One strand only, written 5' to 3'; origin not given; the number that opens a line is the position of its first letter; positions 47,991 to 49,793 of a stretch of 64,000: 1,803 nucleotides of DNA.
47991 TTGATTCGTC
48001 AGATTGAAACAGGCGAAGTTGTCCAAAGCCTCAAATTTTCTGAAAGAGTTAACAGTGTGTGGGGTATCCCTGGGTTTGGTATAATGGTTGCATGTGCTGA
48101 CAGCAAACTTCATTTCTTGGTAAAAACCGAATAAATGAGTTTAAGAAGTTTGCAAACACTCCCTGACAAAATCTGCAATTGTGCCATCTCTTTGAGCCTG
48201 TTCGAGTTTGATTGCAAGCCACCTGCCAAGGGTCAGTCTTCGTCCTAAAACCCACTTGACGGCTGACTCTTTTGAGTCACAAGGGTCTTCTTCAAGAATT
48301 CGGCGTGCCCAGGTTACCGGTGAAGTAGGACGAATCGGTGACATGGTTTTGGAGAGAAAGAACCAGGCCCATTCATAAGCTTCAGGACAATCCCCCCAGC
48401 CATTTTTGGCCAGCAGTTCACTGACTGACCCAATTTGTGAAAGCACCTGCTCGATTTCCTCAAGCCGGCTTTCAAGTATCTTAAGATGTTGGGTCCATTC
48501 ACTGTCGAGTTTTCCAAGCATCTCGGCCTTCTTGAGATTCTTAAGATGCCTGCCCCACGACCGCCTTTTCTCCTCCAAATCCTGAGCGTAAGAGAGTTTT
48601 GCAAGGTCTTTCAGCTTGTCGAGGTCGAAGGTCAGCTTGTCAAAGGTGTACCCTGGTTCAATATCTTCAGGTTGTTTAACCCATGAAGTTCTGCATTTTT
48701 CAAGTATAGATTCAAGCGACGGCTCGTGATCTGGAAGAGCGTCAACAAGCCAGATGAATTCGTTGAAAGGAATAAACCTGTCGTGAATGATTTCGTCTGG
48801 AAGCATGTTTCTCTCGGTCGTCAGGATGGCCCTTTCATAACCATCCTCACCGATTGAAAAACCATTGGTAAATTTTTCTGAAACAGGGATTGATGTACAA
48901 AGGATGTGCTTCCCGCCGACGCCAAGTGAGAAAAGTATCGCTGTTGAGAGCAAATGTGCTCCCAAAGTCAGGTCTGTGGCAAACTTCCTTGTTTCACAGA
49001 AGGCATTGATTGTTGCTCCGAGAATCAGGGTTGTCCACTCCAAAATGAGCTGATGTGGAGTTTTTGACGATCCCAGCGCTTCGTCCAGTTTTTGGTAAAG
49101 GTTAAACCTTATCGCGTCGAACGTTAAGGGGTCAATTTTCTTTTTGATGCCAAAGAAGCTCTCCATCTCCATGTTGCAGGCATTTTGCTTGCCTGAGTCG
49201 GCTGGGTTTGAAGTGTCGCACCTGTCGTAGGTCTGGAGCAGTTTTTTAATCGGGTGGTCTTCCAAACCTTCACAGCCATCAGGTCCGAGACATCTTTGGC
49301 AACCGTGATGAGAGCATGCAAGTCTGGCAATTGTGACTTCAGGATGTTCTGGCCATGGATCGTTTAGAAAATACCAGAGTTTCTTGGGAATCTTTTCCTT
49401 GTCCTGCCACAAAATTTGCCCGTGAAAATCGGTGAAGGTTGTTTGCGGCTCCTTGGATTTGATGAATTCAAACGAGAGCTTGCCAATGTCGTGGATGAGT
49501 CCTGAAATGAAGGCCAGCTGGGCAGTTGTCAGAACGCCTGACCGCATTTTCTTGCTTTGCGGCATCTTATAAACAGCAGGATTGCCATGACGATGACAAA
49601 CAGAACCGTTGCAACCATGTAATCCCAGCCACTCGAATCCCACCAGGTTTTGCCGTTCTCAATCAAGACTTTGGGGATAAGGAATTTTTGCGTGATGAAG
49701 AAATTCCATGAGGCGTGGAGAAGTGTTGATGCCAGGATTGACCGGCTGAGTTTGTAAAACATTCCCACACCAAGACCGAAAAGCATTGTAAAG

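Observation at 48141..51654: CPBP/Abi intramembrane protease, anchored exported protein and atypical HD-domain protein appended to a kor operon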

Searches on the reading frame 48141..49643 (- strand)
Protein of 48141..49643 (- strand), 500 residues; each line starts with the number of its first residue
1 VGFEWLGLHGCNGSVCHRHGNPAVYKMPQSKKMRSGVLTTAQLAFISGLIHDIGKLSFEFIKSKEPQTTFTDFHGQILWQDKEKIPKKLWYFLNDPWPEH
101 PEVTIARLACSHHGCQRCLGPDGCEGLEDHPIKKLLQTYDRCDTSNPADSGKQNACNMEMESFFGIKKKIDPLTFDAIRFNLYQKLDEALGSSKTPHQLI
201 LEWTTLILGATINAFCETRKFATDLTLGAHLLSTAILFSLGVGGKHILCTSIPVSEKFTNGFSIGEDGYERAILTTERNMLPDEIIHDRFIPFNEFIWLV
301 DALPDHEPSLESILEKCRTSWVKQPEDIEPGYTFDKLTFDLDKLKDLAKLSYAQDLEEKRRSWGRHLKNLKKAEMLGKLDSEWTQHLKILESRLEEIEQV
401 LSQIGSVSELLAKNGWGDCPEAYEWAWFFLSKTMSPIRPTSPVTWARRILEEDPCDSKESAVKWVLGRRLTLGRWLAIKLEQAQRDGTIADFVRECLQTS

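Call 3: search_protein_families(library=pfam, proteins=[window:48141-49643:-], max_evalue=0.1)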
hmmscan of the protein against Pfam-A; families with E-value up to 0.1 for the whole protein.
window:48141-49643:- (500 aa): 1 family
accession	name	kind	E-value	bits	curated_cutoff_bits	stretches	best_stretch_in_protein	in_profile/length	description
PF07516.18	SecA_SW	-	0.013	16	26.7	1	311-391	89-153/200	SecA Wing and Scaffold domain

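Call 4: search_protein_families(library=ncbifam, proteins=[window:48141-49643:-], max_evalue=0.1)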
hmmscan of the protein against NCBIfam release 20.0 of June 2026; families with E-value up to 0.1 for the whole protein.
window:48141-49643:- (500 aa): 2 families
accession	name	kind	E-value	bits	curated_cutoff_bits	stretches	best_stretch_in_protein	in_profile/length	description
TIGR01596.1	cas3_HD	equivalog_domain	0.00067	19.8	43.45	1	39-142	28-114/178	CRISPR-associated endonuclease Cas3''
TIGR02578.2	cas_TM1811_Csm1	equivalog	0.059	12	170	1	44-165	4-99/753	type III-A CRISPR-associated protein Cas10/Csm1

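Call 5: search_protein_families(library=padloc, proteins=[window:48141-49643:-], max_evalue=1)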
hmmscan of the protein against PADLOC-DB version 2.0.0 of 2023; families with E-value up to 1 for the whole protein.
window:48141-49643:- (500 aa): 5 families
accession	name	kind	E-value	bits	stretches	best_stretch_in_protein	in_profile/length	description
PDLC01254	Cas3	-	4.1e-06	25.1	1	40-157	29-119/164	CAS-I; effector_G3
PDLC00940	Cas3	-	0.00018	19.8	1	39-142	28-114/178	CRISPR-associated endonuclease Cas3-HD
PDLC01767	Cas3e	-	0.00022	17.9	1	40-129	65-123/680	-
PDLC02033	Cas3fv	-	0.013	11.5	1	39-104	141-198/951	-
PDLC00517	JetC1|JetC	-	0.02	11.2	1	309-404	828-915/1119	DUF3584 domain; MukB-like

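Call 6: search_solved_structures(query=window:48141-49643:-, max_evalue=10, show_alignments=2)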
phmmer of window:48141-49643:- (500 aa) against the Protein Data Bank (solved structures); distinct sequences matched with E-value up to 10: 3.
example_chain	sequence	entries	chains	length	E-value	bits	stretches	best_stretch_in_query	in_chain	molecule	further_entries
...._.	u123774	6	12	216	0.91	11.3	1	279-330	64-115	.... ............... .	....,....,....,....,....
2xri_A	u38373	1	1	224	0.98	11.1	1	279-330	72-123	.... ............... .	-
1rp3_A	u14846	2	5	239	1.4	10.6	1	306-413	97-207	RNA polymerase sigma factor SIGMA-28 (FliA) | RNA polymerase sigma factor FliA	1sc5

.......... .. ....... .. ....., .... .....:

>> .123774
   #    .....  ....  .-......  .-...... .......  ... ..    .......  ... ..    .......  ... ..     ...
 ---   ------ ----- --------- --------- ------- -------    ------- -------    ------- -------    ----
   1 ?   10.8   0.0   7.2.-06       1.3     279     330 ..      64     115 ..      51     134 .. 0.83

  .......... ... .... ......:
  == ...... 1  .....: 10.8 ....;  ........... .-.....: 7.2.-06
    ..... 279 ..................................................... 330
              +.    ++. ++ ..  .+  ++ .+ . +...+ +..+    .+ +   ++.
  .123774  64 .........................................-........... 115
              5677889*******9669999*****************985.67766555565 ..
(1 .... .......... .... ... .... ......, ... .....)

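Call 8: find_homologous_proteins(query=window:48141-49565:-, max_evalue=0.001)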
Query window:48141-49565:- (474 aa): 24 proteins with E <= 0.001 among 8000 candidates.
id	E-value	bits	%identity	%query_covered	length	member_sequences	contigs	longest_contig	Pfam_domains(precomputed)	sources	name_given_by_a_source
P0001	0.0e+0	1100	99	100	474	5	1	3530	-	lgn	-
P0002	6.7e-269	911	82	100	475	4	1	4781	-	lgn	-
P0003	7.0e-210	716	65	98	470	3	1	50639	-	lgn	-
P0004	2.2e-209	714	65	98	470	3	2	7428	-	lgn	-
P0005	1.2e-208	712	65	98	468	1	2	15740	-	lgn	-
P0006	8.5e-208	709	65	96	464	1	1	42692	-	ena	-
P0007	9.9e-207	706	65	99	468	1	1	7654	-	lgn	-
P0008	1.9e-204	698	64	98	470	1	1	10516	-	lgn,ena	-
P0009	8.6e-203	693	65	98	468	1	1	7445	-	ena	-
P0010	5.2e-202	690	64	99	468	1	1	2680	-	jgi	jgi:hypothetical protein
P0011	4.8e-198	677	63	95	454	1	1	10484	-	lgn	-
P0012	4.8e-164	565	65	80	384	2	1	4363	-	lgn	-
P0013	5.4e-140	485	65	72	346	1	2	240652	-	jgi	jgi:hypothetical protein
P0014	1.3e-117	412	44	93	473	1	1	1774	-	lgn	-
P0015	8.8e-113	396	44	94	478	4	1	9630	-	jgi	-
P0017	1.7e-102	362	43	89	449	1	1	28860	-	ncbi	-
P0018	3.8e-39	153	28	95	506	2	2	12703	-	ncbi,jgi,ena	-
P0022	1.4e-21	95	25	91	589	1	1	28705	-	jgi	jgi:hypothetical protein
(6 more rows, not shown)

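Call 9: find_encoding_contigs(protein=P0003, flank=8000, max_places=2)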
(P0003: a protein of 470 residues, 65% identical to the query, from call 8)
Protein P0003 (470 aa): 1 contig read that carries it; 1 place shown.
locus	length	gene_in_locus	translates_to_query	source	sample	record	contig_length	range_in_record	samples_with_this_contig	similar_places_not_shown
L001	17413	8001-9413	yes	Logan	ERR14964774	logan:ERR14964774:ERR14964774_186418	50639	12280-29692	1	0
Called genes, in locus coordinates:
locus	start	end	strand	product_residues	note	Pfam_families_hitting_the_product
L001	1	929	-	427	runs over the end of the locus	PF13360:PQQ_2, PF25293:Beta-prop_EMC1_N (weak), PF01011:PQQ (faint), PF13570:Beta-prop_ACSF4, PF07774:EMC1_C (faint), PF13570:Beta-prop_ACSF4, PF13360:PQQ_2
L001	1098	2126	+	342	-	PF09459:EB_dh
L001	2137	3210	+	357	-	PF01855:POR_N, PF17147:PFOR_II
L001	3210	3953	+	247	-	PF02775:TPP_enzyme_C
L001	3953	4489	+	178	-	PF01558:POR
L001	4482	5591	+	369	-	PF04389:Peptidase_M28 (weak), PF05343:Peptidase_M42 (faint), PF01546:Peptidase_M20, PF07687:M20_dimer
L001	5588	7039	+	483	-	-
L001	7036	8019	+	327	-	PF02517:Rce1-like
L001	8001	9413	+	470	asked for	-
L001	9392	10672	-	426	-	PF13360:PQQ_2 (weak)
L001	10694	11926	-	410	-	PF13360:PQQ_2 (faint), PF13570:Beta-prop_ACSF4 (faint)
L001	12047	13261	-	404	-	PF13360:PQQ_2 (faint), PF13570:Beta-prop_ACSF4 (faint)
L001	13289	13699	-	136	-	-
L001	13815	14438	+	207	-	PF13534:Fer4_17, PF12838:Fer4_7 (weak), PF13183:Fer4_8, PF13187:Fer4_9, PF13237:Fer4_10 (faint)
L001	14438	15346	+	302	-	PF02754:CCG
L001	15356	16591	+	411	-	PF00890:FAD_binding_2 (faint), PF03486:HI0933_like (faint), PF07992:Pyr_redox_2, PF13738:Pyr_redox_3, PF00070:Pyr_redox, PF18267:Rubredoxin_C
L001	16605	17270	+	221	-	PF13247:Fer4_11, PF12838:Fer4_7 (weak), PF13237:Fer4_10 (weak), PF12838:Fer4_7, PF14697:Fer4_21 (weak), PF00037:Fer4, PF12838:Fer4_7, PF13187:Fer4_9, +11 more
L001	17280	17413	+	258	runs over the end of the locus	PF02662:FlpD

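Call 10: find_encoding_contigs(protein=P0017, flank=8000, max_places=2)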
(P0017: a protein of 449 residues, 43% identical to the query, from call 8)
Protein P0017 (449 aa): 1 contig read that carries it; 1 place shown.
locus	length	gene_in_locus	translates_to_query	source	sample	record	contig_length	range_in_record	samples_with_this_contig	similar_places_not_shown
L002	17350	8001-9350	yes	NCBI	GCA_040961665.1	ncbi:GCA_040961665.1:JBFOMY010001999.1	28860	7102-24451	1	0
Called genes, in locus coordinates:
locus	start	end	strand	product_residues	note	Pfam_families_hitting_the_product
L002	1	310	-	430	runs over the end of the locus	PF13360:PQQ_2, PF13570:Beta-prop_ACSF4 (weak), PF25293:Beta-prop_EMC1_N (faint), PF07774:EMC1_C (faint), PF13570:Beta-prop_ACSF4, PF13360:PQQ_2, PF01011:PQQ (weak)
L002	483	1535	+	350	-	PF09459:EB_dh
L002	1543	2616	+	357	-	PF01855:POR_N, PF17147:PFOR_II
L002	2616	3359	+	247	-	PF02775:TPP_enzyme_C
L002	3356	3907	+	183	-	PF01558:POR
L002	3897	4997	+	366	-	PF04389:Peptidase_M28 (weak), PF05343:Peptidase_M42 (faint), PF01546:Peptidase_M20, PF07687:M20_dimer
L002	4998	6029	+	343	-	-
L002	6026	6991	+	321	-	PF02517:Rce1-like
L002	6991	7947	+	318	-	PF00365:PFK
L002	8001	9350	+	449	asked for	-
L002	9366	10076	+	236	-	PF13349:DUF4097 (faint)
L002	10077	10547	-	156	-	-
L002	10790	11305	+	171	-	PF13183:Fer4_8, PF13237:Fer4_10 (weak), PF12838:Fer4_7 (weak), PF13187:Fer4_9, PF13484:Fer4_16 (weak), PF13534:Fer4_17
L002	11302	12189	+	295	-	PF02754:CCG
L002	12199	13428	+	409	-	PF00890:FAD_binding_2 (faint), PF01266:DAO (faint), PF03486:HI0933_like (faint), PF07992:Pyr_redox_2, PF13738:Pyr_redox_3, PF00070:Pyr_redox, PF18267:Rubredoxin_C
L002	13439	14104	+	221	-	PF13187:Fer4_9 (weak), PF13247:Fer4_11, PF12838:Fer4_7 (weak), PF00037:Fer4, PF13237:Fer4_10, PF14697:Fer4_21, PF12838:Fer4_7, PF13187:Fer4_9, +9 more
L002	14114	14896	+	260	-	PF02662:FlpD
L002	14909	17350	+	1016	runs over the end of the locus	PF07992:Pyr_redox_2, PF00037:Fer4 (weak), PF12838:Fer4_7, PF13187:Fer4_9 (weak), PF13237:Fer4_10 (weak), PF07992:Pyr_redox_2, PF12831:FAD_oxidored, PF12838:Fer4_7, +17 more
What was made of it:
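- On Known anti-phage defence systems (PADLOC-DB): The neighbours are metabolic genes (calls 3, 4, 9, 10).
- A PFK gene lies between CPBP and HD in L002 (call 10). L002 has a PFK gene between CPBP and HD (call 10).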

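Call 11: find_encoding_contigs(protein=P0018, flank=8000, max_places=2)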
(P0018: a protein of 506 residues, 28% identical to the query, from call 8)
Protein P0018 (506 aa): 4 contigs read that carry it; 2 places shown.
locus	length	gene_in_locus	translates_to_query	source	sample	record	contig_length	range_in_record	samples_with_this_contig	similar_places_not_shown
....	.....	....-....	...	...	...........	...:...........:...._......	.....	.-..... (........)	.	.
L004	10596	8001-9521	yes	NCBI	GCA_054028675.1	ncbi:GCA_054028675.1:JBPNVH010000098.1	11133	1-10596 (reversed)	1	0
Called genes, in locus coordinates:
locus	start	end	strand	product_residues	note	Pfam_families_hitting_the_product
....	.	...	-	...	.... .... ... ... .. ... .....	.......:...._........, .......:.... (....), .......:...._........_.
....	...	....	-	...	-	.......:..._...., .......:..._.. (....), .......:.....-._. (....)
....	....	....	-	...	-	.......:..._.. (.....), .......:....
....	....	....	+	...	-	-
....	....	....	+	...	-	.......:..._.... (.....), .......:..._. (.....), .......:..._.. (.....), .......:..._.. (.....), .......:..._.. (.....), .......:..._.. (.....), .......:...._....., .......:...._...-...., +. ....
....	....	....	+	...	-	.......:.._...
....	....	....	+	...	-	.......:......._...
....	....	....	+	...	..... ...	-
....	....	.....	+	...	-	-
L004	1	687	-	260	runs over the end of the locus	PF01061:ABC2_membrane, PF03379:CcmB (weak), PF12698:ABC2_membrane_3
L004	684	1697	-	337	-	PF00005:ABC_tran, PF13304:AAA_21 (weak), PF13732:DrrA1-3_C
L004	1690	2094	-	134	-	PF13601:HTH_34 (faint), PF03551:PadR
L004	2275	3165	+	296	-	-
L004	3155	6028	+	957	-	PF00005:ABC_tran (faint), PF02463:SMC_N (faint), PF13175:AAA_15 (faint), PF13191:AAA_16 (faint), PF13304:AAA_21 (faint), PF13476:AAA_23 (faint), PF17760:UvrA_inter, PF17755:UvrA_DNA-bind, +3 more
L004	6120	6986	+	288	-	PF01797:Y1_Tnp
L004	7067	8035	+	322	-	PF04055:Radical_SAM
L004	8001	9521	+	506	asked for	-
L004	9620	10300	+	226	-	-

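Call 12: find_encoding_contigs(protein=P0022, flank=8000, max_places=2)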
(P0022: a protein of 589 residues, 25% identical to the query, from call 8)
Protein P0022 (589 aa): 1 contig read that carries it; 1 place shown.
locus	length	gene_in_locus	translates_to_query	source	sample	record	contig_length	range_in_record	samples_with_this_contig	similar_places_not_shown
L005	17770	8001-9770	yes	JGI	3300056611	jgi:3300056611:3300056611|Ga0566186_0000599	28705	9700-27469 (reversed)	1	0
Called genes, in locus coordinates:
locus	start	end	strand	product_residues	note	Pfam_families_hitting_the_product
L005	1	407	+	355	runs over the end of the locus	PF03706:LPG_synthase_TM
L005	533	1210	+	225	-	PF01209:Ubie_methyltran, PF13489:Methyltransf_23, PF07021:MetW (weak), PF13847:Methyltransf_31, PF08241:Methyltransf_11, PF08242:Methyltransf_12, PF13649:Methyltransf_25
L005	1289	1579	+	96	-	PF01910:Thiamine_BP (weak)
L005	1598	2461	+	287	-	-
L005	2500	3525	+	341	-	PF04055:Radical_SAM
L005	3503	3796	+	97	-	-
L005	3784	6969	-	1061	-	PF19077:Big_13 (faint), PF09136:Glucodextran_B, PF07833:Cu_amine_oxidN1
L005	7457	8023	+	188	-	-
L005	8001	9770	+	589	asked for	-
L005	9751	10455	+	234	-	-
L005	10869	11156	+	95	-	PF21956:DUF6922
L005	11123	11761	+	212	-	PF08843:AbiEii (weak)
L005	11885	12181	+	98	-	PF01541:GIY-YIG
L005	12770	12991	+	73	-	-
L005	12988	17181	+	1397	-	PF09136:Glucodextran_B (weak), PF07833:Cu_amine_oxidN1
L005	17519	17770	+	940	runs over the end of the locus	PF17936:Big_6 (faint), PF13750:Big_3_3 (faint), PF09136:Glucodextran_B, PF07833:Cu_amine_oxidN1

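Call 19: find_related_loci(query=A1, collection=genome_contigs, flank=8000)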
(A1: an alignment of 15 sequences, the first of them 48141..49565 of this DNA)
Query A1 (474 aa) in genome_contigs; peptide patterns used: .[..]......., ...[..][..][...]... (x = any residue, [..] = any of these).
180 stretches matched a pattern; 31 encode a relative of the query (tblastn E <= 1e-3); 31 distinct loci.
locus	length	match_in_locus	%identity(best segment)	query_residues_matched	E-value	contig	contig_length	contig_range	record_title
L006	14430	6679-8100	94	1-474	0e+0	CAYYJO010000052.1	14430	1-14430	MAG TPA_asm: uncultured Caldisericales bacterium isolate binchicken_co269_144 genome assembly, contig: NODE_4002_length_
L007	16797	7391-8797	64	3-472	0e+0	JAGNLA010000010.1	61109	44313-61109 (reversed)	MAG: Caldisericia bacterium isolate Go_SlDig_bin_19 Go_SlDig_1191_length_61109_cov_11.097750, whole genome shotgun seque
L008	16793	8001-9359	44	16-461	6e-115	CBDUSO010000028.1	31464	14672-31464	MAG TPA_asm: uncultured bacterium isolate SRR22302365_binner12_Refined_153 genome assembly, contig: ERZ25074835.756, who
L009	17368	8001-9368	42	14-462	1e-105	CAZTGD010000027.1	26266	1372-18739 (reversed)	MAG TPA_asm: uncultured Caldisericales bacterium isolate binchicken_co8_390 genome assembly, contig: NODE_2629_length_26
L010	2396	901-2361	27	1-452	2e-51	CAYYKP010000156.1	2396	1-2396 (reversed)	MAG TPA_asm: uncultured Caldisericales bacterium isolate binchicken_co164_39 genome assembly, contig: NODE_34589_length_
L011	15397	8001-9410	29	16-452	8e-50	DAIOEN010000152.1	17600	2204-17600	MAG TPA_asm: Vulcanimicrobiota bacterium isolate CTOTU7676 NODE_5244_length_17600_cov_24.885209, whole genome shotgun se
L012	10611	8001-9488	28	1-452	9e-46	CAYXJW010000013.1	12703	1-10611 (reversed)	MAG TPA_asm: uncultured Caldisericales bacterium isolate binchicken_co219_22 genome assembly, contig: k141_1484541, whol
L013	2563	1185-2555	28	1-426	2e-44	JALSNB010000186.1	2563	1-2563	MAG: Caldisericaceae bacterium isolate 356-284_maxbin2_scaf2bin.171 356-284_scaffold_37506_c1, whole genome shotgun sequ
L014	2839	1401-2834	27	6-452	4e-43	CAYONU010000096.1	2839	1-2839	MAG TPA_asm: uncultured Caldisericales bacterium isolate binchicken_co164_21 genome assembly, contig: NODE_25927_length_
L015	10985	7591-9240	25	3-452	1e-39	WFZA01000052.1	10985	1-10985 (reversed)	MAG: Caldisericales bacterium isolate S143_107 k151_468445, whole genome shotgun sequence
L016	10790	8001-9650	26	3-452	2e-39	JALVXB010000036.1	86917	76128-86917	MAG: Caldisericaceae bacterium isolate M10_metabat2_scaf2bin.063 M10_NODE_69_length_86917_cov_31.228794, whole genome sh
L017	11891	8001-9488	27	1-452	5e-37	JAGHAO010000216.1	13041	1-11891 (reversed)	MAG: Caldisericaceae bacterium isolate AUK232 PB_MBMC_186_c_000000000137, whole genome shotgun sequence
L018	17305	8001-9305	27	20-450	3e-35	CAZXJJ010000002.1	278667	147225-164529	MAG TPA_asm: uncultured Caldisericota bacterium isolate binchicken_co40_29 genome assembly, contig: NODE_41_length_27866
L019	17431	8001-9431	27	22-451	2e-34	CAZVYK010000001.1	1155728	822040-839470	MAG TPA_asm: uncultured Caldisericales bacterium isolate binchicken_co204_193 genome assembly, contig: NODE_2_length_115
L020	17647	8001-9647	28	17-464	2e-34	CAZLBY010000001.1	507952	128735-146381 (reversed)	MAG TPA_asm: uncultured Caldisericales bacterium isolate SRP178699_co1_332 genome assembly, contig: NODE_2_length_507952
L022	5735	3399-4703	27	20-450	1e-32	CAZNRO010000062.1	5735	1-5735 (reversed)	MAG TPA_asm: uncultured Caldisericota bacterium isolate binchicken_co19_638 genome assembly, contig: NODE_24867_length_5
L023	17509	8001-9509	28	1-466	5e-45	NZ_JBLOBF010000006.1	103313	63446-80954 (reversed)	Caldisericum sp. AR60 6, whole genome shotgun sequence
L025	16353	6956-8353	35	16-452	4e-31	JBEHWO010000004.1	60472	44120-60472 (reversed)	MAG: Vulcanimicrobiota bacterium isolate ER2 k141_20954_length_60472_cov_8.4594, whole genome shotgun sequence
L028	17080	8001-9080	28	6-347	4e-27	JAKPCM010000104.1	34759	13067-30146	MAG: Caldisericota bacterium isolate JPMR_maxbin.020 k141_299073, whole genome shotgun sequence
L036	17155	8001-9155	24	22-366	2e-12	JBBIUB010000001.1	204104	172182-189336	MAG: Coprothermobacterota bacterium isolate PFF170222_bin_43 NODE_11_length_204104_cov_25.021750, whole genome shotgun s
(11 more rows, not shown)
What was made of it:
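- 31 GTDB species genomes carry the gene, mostly Caldisericota (call 19).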

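Call 24: predict_structure(alignment_id=A1)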
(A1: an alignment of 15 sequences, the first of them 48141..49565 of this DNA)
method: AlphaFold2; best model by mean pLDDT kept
length: 474 residues; sequences in the alignment: 15
mean_pLDDT: 84.0   pTM: 0.83
mean pLDDT of the five models: 84.0, 83.6, 80.9, 78.5, 77.2
residues with pLDDT >= 90: 202; 70-90: 212; 50-70: 46; < 50: 14
segments of 3 or more residues with pLDDT < 50: 1-4, 94-97, 409-411
pLDDT, mean of each block of 10 residues (from residue 1): 53 92 94 90 82 92 94 89 76 53 84 75 82 87 94 98 93 95 92 81 94 88 84 86 87 65 55 68 84 78 88 90 93 93 92 89 92 92 95 93 73 70 73 74 83 89 91 71
secondary structure, 60 per line:
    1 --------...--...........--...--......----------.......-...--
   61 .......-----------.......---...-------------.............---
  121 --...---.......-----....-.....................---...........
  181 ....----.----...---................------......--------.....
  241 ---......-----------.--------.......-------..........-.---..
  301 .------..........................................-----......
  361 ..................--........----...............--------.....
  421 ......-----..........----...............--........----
elements in order: H14-24 H32-37 H48-54 H61-67 H79-85 H105-117 E132-135 E141-144 H146-166 H170-184 H201-215 E222-227 E236-240 E244-249 H270-276 H284-293 H308-349 H355-378 H381-388 H393-407 H416-426 H432-440 H446-460 H463-470
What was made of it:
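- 48144..48773 (-): C-terminal helical domain (about residues 265-474) with family-specific motifs (HxxNL, W390, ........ 409-416, GR 447-448). It has no confident counterpart in Csx11. AF2 secondary structure (call 24).
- Checked: The C-terminal part is helical (call 24).
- The AF2 model has pLDDT 84 and pTM 0.83 (call 24).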
